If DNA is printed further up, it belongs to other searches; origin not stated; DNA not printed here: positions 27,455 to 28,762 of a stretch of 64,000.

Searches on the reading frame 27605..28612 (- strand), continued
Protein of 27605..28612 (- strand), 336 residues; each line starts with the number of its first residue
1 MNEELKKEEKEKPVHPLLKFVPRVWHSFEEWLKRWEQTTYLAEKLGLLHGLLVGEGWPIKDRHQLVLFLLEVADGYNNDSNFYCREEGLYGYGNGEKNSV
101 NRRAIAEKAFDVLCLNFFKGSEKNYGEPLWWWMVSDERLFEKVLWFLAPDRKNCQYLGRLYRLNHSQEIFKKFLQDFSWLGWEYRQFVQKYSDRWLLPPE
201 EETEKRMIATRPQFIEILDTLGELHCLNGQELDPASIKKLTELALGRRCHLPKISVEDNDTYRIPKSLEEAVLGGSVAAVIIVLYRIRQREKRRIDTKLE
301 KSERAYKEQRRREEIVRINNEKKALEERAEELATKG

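Call 33: search_protein_representatives(protein=window:27605-28612:-)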
Query: 336 residues. Proteins with E-value up to 0.001 (for the whole library): 458; up to 1e-10: 213; up to 1e-30: 37. The best 150 are listed.
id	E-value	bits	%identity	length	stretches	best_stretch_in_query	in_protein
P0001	2.6e-227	769.7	100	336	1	1-336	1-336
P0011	1.5e-79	283.8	51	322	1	8-333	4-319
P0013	3.1e-77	276.2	47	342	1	12-334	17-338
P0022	6.5e-74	265.3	49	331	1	11-333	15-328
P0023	1.0e-73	264.7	46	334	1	8-332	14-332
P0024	7.5e-70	251.9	42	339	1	15-331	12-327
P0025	4.6e-68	246.1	44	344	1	14-332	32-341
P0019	6.7e-68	245.5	44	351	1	13-333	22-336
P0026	4.4e-63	229.7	45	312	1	14-313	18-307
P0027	9.8e-63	228.6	42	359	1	13-329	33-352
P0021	3.8e-60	220.0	41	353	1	12-333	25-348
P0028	4.4e-58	213.3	44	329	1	15-332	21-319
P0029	2.0e-57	211.1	40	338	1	6-332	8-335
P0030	4.5e-56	206.6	42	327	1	12-334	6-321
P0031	5.1e-55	203.2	41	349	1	8-333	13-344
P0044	2.4e-39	151.7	35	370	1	4-329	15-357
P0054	9.0e-30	120.2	34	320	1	15-311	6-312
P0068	2.8e-24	102.1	33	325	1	15-312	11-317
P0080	4.0e-22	95.0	37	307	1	8-311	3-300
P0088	5.3e-20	88.0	32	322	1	14-312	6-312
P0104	7.1e-18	81.0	33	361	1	31-322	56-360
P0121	2.5e-16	76.0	35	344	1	10-306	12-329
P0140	3.3e-15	72.2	32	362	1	14-302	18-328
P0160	4.1e-14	68.7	29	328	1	12-288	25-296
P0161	4.3e-14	68.6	28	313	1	37-304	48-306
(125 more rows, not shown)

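Call 38: search_protein_families(library=pfam, alignment_id=A2, max_evalue=0.01)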
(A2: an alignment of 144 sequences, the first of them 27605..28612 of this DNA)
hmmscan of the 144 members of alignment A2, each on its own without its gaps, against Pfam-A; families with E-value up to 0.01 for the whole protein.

A. member 1, window:27605-28612:- (336 aa): 0 families

B. families by the number of members that match (of 144 scanned): 3 families
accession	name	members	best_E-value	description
PF20167.3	Transposase_32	1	0.0029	Putative plant transposon protein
PF09236.15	AHSP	1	0.0037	Alpha-haemoglobin stabilising protein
PF01813.22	ATP-synt_D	1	0.0049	ATP synthase subunit D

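Call 39: search_solved_structures(query=A2, max_evalue=10, show_alignments=1)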
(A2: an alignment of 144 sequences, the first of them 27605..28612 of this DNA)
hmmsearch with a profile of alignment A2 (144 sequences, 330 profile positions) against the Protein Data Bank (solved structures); distinct sequences matched with E-value up to 10: 8.
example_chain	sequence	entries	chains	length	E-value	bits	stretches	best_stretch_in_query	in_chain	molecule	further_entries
6nzu_B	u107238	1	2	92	0.35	13.1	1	269-312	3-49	LYR motif-containing protein 4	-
5usr_B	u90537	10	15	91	0.43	12.8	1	269-312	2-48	LYR motif-containing protein 4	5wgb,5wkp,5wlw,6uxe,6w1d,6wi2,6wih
9dx7_E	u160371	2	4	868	0.46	12.7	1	177-261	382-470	Volume-regulated anion channel subunit LRRC8D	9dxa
9t5m_A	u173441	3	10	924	0.51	12.5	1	177-261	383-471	Volume-regulated anion channel subunit LRRC8D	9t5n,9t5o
8pk8_B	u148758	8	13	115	0.53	12.5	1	269-312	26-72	LYR motif-containing protein 4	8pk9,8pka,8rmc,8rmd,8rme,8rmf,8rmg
6m04_A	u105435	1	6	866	0.67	12.1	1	177-259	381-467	Volume-regulated anion channel subunit LRRC8D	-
9ljg_B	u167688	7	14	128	0.75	12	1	131-150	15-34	Organic solute transporter subunit beta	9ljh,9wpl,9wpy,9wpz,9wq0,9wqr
3mmg_A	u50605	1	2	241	0.91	11.7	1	45-86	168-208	Nuclear inclusion protein A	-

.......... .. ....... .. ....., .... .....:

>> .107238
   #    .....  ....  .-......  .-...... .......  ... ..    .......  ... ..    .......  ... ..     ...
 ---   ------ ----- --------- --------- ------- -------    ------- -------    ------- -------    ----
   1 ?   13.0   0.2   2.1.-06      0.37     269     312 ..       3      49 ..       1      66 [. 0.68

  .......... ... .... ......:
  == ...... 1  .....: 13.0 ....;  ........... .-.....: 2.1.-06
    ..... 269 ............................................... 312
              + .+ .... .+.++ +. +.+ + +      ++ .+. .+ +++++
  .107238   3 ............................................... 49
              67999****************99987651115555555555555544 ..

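Call 40: find_homologous_proteins(query=A2, max_evalue=0.001)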
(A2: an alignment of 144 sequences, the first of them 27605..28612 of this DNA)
Query A2 (144 sequences) (336 aa, profile of the alignment): 37 proteins with E <= 0.001 among 8000 candidates.
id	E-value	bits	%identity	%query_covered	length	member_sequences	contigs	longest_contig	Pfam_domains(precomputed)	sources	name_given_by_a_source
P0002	7.2e-102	359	51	98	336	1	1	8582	-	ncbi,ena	-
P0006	1.3e-101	358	48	99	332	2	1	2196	-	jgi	-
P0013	4.5e-101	356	45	100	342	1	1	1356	-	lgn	-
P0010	1.1e-100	355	47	95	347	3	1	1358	-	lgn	-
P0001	2.3e-100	354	100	100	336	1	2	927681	-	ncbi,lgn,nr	ncbi:MAG: hypothetical protein PHD51_00605 [Patescibacteria group bacterium]|nr:hypothetical protein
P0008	8.0e-100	352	47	98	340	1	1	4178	-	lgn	-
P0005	1.1e-99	352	49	95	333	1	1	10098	-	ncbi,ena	-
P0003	3.6e-99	350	50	99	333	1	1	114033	-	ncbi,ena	-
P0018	2.6e-98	347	46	99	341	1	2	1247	-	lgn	-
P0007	6.2e-98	346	48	95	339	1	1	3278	-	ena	-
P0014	1.2e-97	345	45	99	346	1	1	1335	-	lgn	-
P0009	1.7e-97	345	51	97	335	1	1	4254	-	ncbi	-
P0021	2.5e-97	344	39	95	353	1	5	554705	-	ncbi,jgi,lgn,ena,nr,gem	ncbi:MAG TPA: hypothetical protein P5328_02855 [Candidatus Paceibacterota bacterium]|nr:hypothetical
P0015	2.9e-96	340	45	99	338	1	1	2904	-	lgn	-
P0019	4.0e-96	340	42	95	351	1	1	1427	-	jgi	-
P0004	1.2e-94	335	51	96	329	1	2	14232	-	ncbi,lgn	-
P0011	6.6e-93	329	48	98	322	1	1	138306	-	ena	-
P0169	1.0e-83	299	31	68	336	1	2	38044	-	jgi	jgi:hypothetical protein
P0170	3.6e-81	291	25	84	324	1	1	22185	-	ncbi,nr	ncbi:hypothetical protein D4R51_03730 [bacterium]|nr:MAG: hypothetical protein D4R51_03730 [bacteriu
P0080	7.4e-74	267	34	90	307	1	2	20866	-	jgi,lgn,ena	jgi:hypothetical protein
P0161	7.0e-62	227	27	86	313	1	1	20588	-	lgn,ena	-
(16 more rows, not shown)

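Call 41: find_encoding_contigs(protein=P0169, flank=8000, max_places=1)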
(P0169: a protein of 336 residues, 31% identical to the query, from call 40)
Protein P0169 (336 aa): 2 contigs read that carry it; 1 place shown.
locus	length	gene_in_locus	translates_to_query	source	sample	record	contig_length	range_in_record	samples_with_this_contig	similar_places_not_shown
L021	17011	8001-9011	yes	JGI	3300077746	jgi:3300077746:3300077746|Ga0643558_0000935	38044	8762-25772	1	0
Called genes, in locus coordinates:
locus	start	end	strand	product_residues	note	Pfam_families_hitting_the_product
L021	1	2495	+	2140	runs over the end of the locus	PF13205:Big_5 (weak), PF01835:MG2, PF17962:bMG6, PF07703:A2M_BRD, PF00207:A2M, PF07678:TED_complement (weak), PF17973:bMG10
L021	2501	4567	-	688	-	PF00912:Transgly, PF00905:Transpeptidase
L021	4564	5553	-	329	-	PF02618:YceG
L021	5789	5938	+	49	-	-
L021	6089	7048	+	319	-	PF10343:Q_salvage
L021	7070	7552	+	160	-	PF18931:DUF5680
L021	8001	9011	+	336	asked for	-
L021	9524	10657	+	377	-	PF00586:AIRS, PF02769:AIRS_C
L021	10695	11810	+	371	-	PF00586:AIRS, PF02769:AIRS_C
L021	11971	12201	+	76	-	-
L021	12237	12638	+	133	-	-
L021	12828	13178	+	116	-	PF05656:DUF805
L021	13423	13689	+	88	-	-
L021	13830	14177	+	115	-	-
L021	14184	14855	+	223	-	PF20582:UPF0758_N, PF04002:RadC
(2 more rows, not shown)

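Call 42: find_encoding_contigs(protein=P0170, flank=8000, max_places=1)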
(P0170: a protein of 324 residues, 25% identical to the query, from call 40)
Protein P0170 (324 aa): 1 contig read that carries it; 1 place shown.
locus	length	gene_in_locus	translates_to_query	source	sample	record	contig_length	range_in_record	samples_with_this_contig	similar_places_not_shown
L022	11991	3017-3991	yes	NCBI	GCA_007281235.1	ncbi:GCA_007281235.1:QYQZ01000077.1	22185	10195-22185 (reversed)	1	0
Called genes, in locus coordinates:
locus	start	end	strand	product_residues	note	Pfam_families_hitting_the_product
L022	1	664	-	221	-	PF14511:RE_EcoO109I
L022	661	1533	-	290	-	PF01555:N6_N4_Mtase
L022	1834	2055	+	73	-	-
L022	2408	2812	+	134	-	-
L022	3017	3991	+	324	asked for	-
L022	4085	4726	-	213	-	-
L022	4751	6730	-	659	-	-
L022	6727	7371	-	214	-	PF03167:UDG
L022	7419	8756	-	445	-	PF13393:tRNA-synt_His, PF00587:tRNA-synt_2b (weak), PF03129:HGTP_anticodon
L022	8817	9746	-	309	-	PF01699:Na_Ca_ex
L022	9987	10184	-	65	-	-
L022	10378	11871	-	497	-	PF02463:SMC_N (weak), PF03193:RsgA_GTPase (faint), PF00005:ABC_tran, PF13175:AAA_15 (faint), PF13191:AAA_16 (faint), PF13401:AAA_22 (faint), PF13555:AAA_29 (faint), PF00005:ABC_tran, +3 more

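Call 43: find_encoding_contigs(protein=P0080, flank=8000, max_places=1)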
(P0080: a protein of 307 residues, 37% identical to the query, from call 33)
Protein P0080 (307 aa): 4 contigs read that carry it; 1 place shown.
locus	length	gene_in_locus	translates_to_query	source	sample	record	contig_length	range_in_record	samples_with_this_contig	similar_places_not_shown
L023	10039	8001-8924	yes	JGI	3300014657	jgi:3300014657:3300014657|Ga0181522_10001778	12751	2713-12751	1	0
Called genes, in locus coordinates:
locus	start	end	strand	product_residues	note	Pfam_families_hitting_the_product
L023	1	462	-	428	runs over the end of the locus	PF01566:Nramp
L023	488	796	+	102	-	PF18893:DUF5652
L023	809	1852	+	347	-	PF01594:AI-2E_transport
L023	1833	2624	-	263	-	PF05711:TylF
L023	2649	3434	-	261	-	PF01996:F420_ligase (faint)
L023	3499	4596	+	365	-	PF00291:PALP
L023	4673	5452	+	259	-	PF13462:Thioredoxin_4, PF01323:DSBA (faint), PF13743:Thioredoxin_5 (faint)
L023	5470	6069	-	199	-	PF01668:SmpB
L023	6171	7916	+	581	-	PF03485:Arg_tRNA_synt_N, PF00750:tRNA-synt_1d, PF05746:DALR_1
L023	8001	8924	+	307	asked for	-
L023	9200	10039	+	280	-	?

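Call 44: find_encoding_contigs(protein=P0161, flank=8000, max_places=1)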
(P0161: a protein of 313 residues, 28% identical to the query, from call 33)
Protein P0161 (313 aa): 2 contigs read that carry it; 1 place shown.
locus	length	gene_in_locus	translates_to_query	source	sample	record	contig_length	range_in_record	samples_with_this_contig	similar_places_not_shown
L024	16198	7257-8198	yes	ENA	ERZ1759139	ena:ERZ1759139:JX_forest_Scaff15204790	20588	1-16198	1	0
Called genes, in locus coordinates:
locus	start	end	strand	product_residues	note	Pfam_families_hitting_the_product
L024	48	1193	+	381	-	-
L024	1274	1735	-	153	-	PF01424:R3H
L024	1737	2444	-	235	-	PF02096:60KD_IMP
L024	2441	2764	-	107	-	PF00825:Ribonuclease_P (weak)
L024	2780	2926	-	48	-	PF00468:Ribosomal_L34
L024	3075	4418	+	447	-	PF11638:DnaA_N, PF00308:Bac_DnaA, PF00004:AAA (faint), PF08299:Bac_DnaA_C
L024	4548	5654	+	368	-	PF00712:DNA_pol3_beta, PF02767:DNA_pol3_beta_2, PF02768:DNA_pol3_beta_3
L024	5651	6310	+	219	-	PF01966:HD (weak)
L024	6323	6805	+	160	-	PF12867:DinB_2 (weak), PF05163:DinB (weak)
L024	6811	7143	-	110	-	PF04266:ASCH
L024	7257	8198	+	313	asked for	-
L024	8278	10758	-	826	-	PF00912:Transgly, PF00905:Transpeptidase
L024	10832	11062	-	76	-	-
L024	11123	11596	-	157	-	PF02075:RuvC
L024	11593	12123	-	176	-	PF20772:TACO1_YebC_N, PF01709:Transcrip_reg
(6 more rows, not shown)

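Call 48: fold_search(model_id=the predicted structure, library=viral)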
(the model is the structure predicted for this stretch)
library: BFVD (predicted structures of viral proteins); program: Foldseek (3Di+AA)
matches with E <= 10: 168; with E <= 0.001: 0
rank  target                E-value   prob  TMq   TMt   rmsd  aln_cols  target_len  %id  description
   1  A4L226                2.8e-01  0.18  0.15  0.14  17.5       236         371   11  ribonucleoside-diphosphate reductase [Gryllus bimaculatus nudivirus]
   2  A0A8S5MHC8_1          3.5e-01  0.14  0.15  0.07  25.3       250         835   13  Tail tape measure protein [Myoviridae sp. ct9Ns12]
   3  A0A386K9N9            4.3e-01  0.15  0.14  0.20  19.0       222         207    9  (no name in the UniProt tables at hand)
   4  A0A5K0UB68            5.4e-01  0.10  0.12  0.16  25.2       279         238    9  t-SNARE coiled-coil homology domain-containing protein [Yasminevirus sp. GU-2018]
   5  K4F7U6                1.0e+00  0.15  0.16  0.28  14.1       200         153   10  Uncharacterized protein [Cronobacter phage vB_CsaM_GAP32]
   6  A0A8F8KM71            1.0e+00  0.04  0.09  0.10  17.9       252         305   13  F-box domain-containing protein [Clandestinovirus]
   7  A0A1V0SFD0            1.1e+00  0.04  0.13  0.08  18.2       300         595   13  U-box domain protein [Hokovirus HKV1]
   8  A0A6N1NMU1            1.4e+00  0.06  0.13  0.14  22.7       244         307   11  Putative orfan [Tupanvirus soda lake]
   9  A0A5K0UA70            1.4e+00  0.09  0.20  0.13  19.4       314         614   14  Uncharacterized protein (Fragment) [Yasminevirus sp. GU-2018]
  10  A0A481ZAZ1            1.4e+00  0.05  0.13  0.15  16.5       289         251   11  F-box-like family protein [Pithovirus LCPAC403]
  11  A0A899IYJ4            1.6e+00  0.08  0.14  0.11  18.7       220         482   10  (no name in the UniProt tables at hand)
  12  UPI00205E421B         1.6e+00  0.04  0.14  0.06  18.5       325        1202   13  (no name look-up for this kind of identifier)
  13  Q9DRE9                1.6e+00  0.08  0.13  0.24  12.9       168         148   11  p40 protein (Fragment) [Borna disease virus 1]
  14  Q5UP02                1.6e+00  0.06  0.13  0.13  17.7       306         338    8  Uncharacterized protein L750 [Acanthamoeba polyphaga mimivirus]
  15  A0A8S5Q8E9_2          1.6e+00  0.06  0.13  0.05  24.6       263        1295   13  Minor tail protein [Siphoviridae sp. ctdVv30]
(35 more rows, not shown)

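Call 49: fold_search(model_id=the predicted structure, library=pdb)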
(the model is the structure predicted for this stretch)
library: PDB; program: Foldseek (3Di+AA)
matches with E <= 10: 434; with E <= 0.001: 0
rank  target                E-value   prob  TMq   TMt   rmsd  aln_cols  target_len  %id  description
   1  8fbj                  2.7e-01  0.14  0.15  0.16  21.9       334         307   14  Improving the secretion of designed protein assemblies through negative design of cryptic transmembrane domains (released 2023-03-22)
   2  5vch_A                2.9e-01  0.21  0.17  0.08  15.3       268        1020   10  Crystal structure of full-length Kluyveromyces lactis Kap123 (released 2017-11-01)
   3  9a40_A                4.6e-01  0.09  0.14  0.08  16.8       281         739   10  model of Cullin4 (released 2024-09-18)
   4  5qst_D                5.6e-01  0.33  0.23  0.25  11.5       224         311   12  PanDDA analysis group deposition -- Crystal Structure of human STAG1 in complex with Z2447286438 (released 2019-08-21)
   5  6fn9_A                6.2e-01  0.33  0.25  0.32  14.1       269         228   12  Mono- and bivalent 14-3-3 inhibitors for characterizing supramolecular lysine-PEG interactions in proteins (released 2018-07-04)
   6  6j42_B                6.5e-01  0.15  0.17  0.24  17.6       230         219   13  Crystal Structure of Wild Type KatB, a manganese catalase from Anabaena (released 2020-01-15)
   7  6d7n                  6.8e-01  0.15  0.21  0.18  15.7       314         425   12  Crystal structure of the W357R/W399R Importin alpha mutant (released 2019-03-06)
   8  7qpp                  6.8e-01  0.07  0.12  0.15  20.6       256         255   14  High resolution structure of human VDR ligand binding domain in complex with calcitriol (released 2022-12-28)
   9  3vt8_A                6.8e-01  0.06  0.11  0.14  20.9       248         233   13  Crystal structures of rat VDR-LBD with W282R mutation (released 2013-05-22)
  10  6zc9_B                7.1e-01  0.33  0.27  0.36  13.9       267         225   12  Structure of 14-3-3 gamma in complex with Nedd4-2 14-3-3 binding motif Ser448 (released 2021-07-21)
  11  9dxm_A                7.1e-01  0.20  0.20  0.08  18.6       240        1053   12  Cryo-EM structure of yeast Exportin Msn5 bound to RanGTP and Pho4 (not modeled) (State 2-1) (released 2025-03-19)
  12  8vvy_A                7.1e-01  0.10  0.17  0.10  17.4       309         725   11  Human Cullin-1 in complex with CAND2 (released 2025-01-29)
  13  5yu6_A                7.9e-01  0.21  0.25  0.11  13.3       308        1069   13  CRYSTAL STRUCTURE OF EXPORTIN-5:RANGTP COMPLEX (released 2018-08-29)
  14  9hmv_A                7.9e-01  0.15  0.20  0.10  12.8       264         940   14  Cryo-EM structure of SA2-SCC1 complex at 2.9 angstrom (released 2025-09-03)
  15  9jkb_A                8.2e-01  0.08  0.15  0.09  17.5       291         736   10  Cryo-EM structure of the CUL1-RBX1-SKP1-FBXO4 SCF ubiquition ligase complex (released 2024-10-23)
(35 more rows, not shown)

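Call 52: find_related_loci(query=A1, collection=viral_contigs, flank=10000)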
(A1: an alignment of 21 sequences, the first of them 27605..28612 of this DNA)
Query A1 (336 aa) in viral_contigs; peptide patterns used: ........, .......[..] (x = any residue, [..] = any of these).
93 stretches matched a pattern, but none encodes a relative of the query by tblastn (E <= 1e-3).

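Call 53: find_related_loci(query=A1, collection=metagenome_contigs, flank=10000)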
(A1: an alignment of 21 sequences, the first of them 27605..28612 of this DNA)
Query A1 (336 aa) in metagenome_contigs; peptide patterns used: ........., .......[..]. (x = any residue, [..] = any of these).
266 stretches matched a pattern; 18 encode a relative of the query (tblastn E <= 1e-3); 18 distinct loci.
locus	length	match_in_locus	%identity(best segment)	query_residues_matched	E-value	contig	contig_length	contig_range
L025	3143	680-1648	51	4-332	1e-97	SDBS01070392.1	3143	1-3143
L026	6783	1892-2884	50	1-332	6e-93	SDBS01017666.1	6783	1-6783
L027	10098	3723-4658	49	15-332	1e-84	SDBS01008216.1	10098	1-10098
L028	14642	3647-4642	46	2-334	2e-80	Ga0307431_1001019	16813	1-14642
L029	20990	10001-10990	45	2-333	2e-76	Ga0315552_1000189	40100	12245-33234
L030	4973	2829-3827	42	1-332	9e-76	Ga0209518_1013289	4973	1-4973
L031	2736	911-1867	46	15-333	1e-76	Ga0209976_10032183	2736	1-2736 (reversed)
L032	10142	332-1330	42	1-332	1e-75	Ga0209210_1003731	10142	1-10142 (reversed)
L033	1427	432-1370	43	15-333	1e-76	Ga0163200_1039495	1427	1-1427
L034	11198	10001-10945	44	12-332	4e-72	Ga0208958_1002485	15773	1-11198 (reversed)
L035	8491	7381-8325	44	12-332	3e-72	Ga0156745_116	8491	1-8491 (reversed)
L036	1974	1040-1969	43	12-327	5e-73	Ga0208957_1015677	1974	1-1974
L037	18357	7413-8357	44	12-332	4e-72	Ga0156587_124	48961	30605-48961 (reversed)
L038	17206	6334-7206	40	15-332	1e-65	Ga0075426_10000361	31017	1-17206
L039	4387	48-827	43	65-332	9e-62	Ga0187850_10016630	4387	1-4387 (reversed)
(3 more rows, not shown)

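Call 58: search_protein_families(library=padloc, alignment_id=A3, max_evalue=0.00001)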
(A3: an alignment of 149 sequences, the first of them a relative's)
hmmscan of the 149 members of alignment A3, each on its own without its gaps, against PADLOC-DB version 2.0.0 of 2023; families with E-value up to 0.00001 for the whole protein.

A. member 1, L018:1896-2267:+ (124 aa): 0 families

B. families by the number of members that match (of 149 scanned): 91 families (the first 25 are shown)
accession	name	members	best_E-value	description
PDLC01096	C3a212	2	2.6e-16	SNc+LTD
PDLC04134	mad2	2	5.1e-14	mads_2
PDLC02759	SspA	1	7.6e-71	SspA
PDLC02657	DndA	1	7.2e-70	DndA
PDLC03387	MTase_II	1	1.6e-51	Type II methyltransferase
PDLC03353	MTase_II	1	1.5e-45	Type II methyltransferase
PDLC03371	MTase_II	1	9.4e-42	Type II methyltransferase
PDLC03350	MTase_II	1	2.2e-40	Type II methyltransferase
PDLC04836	PDC-S04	1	1.1e-35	-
PDLC03323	MTase_II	1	3.4e-35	Type II methyltransferase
PDLC03299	MTase_II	1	9.1e-35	Type II methyltransferase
PDLC04837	PDC-S04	1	6e-33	-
PDLC03252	MTase_II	1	1.4e-29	Type II methyltransferase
PDLC04840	PDC-S04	1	9.2e-29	-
PDLC03963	SoFic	1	5.5e-28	-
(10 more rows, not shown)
